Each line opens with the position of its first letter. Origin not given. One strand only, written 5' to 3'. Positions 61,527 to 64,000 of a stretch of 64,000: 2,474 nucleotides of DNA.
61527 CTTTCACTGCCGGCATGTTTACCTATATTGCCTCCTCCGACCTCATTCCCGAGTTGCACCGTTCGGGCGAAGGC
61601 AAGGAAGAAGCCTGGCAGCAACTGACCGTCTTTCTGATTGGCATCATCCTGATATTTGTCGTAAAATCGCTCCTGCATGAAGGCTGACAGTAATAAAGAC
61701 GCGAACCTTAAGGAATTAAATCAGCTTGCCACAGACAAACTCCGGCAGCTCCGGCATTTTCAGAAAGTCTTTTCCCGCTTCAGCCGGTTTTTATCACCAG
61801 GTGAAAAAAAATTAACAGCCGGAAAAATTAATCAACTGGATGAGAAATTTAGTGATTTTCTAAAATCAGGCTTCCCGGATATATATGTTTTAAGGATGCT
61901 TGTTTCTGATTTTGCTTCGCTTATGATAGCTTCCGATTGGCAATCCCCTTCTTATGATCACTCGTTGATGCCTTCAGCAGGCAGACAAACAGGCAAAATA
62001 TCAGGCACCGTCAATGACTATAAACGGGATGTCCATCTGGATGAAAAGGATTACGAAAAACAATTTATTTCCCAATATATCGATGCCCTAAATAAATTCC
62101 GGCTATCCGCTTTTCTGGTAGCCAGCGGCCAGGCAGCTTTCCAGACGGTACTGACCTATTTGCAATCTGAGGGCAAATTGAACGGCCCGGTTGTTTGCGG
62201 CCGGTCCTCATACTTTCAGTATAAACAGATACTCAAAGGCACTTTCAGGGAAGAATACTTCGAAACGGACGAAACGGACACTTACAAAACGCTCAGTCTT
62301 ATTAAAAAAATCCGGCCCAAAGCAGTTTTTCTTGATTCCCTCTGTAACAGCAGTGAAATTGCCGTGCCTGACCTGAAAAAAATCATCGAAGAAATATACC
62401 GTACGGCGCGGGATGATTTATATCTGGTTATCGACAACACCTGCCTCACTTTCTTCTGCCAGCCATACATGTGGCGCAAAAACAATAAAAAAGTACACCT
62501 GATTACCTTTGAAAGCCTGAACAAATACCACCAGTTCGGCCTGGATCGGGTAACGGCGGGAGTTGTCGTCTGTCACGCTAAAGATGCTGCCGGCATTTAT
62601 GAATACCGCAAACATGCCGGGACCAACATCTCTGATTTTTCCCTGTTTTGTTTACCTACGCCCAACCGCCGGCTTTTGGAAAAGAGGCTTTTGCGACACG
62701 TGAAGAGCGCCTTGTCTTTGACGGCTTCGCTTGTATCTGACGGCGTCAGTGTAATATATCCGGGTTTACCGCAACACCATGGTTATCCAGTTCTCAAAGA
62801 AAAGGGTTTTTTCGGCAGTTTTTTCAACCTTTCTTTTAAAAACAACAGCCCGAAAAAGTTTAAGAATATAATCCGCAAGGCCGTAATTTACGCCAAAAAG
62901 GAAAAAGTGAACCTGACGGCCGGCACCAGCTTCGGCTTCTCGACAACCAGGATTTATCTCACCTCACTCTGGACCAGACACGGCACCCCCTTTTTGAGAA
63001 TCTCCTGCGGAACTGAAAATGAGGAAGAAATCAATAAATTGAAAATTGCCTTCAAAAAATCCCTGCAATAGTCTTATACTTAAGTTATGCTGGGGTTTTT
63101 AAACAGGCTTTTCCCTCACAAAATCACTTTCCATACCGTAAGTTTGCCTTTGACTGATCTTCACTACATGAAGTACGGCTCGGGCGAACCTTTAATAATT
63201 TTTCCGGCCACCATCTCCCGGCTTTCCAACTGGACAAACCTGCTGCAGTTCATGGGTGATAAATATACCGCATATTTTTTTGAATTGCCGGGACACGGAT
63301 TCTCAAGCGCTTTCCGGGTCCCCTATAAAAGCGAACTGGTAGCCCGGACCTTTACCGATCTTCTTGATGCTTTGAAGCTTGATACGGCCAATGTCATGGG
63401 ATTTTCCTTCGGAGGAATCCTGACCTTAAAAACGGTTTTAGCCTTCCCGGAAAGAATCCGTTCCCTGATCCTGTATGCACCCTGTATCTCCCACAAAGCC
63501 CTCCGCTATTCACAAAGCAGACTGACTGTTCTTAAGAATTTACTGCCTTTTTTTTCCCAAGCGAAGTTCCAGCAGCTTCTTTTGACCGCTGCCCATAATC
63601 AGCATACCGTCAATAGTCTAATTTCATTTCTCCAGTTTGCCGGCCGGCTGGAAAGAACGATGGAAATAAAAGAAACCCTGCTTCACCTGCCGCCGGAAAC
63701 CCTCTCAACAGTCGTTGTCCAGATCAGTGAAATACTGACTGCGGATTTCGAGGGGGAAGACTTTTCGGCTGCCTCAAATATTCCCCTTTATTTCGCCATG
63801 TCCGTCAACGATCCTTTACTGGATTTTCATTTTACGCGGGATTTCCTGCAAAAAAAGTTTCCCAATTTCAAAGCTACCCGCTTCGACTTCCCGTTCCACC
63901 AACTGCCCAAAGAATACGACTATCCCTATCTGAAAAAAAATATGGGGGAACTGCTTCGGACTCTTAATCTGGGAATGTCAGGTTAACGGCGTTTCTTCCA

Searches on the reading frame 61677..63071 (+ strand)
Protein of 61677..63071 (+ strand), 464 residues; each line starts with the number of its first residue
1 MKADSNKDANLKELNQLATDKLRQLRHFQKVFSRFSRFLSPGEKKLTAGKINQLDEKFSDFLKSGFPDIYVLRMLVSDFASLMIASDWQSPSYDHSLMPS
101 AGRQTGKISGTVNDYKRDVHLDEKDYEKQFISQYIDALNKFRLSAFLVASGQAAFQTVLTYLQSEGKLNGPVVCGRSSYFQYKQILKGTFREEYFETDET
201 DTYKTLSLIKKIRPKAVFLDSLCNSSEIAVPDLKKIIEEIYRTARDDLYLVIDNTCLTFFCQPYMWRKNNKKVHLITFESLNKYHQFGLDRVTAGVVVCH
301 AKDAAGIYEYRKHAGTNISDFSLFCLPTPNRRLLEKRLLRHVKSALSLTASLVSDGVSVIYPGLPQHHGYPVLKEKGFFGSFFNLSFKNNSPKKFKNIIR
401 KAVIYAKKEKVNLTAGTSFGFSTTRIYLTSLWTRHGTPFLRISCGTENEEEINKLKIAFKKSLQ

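Call 55: search_protein_families(library=pfam, proteins=[window:61677-63071:+], max_evalue=0.001)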
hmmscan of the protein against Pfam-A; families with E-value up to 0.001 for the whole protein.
window:61677-63071:+ (464 aa): 1 family
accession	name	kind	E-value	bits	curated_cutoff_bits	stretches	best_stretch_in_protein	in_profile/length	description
PF01053.26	Cys_Met_Meta_PP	-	7.7e-20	71.2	27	1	131-453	57-373/381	Cys/Met metabolism PLP-dependent enzyme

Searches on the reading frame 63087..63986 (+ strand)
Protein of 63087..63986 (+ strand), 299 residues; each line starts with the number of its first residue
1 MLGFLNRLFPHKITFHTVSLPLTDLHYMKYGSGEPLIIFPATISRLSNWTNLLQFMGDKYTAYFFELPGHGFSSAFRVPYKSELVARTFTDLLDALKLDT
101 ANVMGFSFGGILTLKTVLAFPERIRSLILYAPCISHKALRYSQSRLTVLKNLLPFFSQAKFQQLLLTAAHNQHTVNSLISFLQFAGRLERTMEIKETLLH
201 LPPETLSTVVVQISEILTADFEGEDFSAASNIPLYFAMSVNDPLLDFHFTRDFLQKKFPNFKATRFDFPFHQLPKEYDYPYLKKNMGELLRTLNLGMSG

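Call 55: search_protein_families(library=pfam, proteins=[window:63087-63986:+], max_evalue=0.001)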
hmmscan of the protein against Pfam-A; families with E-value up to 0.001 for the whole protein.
window:63087-63986:+ (299 aa): 3 families
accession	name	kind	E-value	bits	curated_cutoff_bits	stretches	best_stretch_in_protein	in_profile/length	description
PF00561.26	Abhydrolase_1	-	4.3e-12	46.6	25.8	1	35-142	2-110/245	alpha/beta hydrolase fold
PF12697.13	Abhydrolase_6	-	3.9e-07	31.4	26.3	1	49-159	14-111/217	Alpha/beta hydrolase family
PF12146.15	Hydrolase_4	-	8.6e-06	25.6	27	1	55-163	27-141/239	Serine aminopeptidase, S33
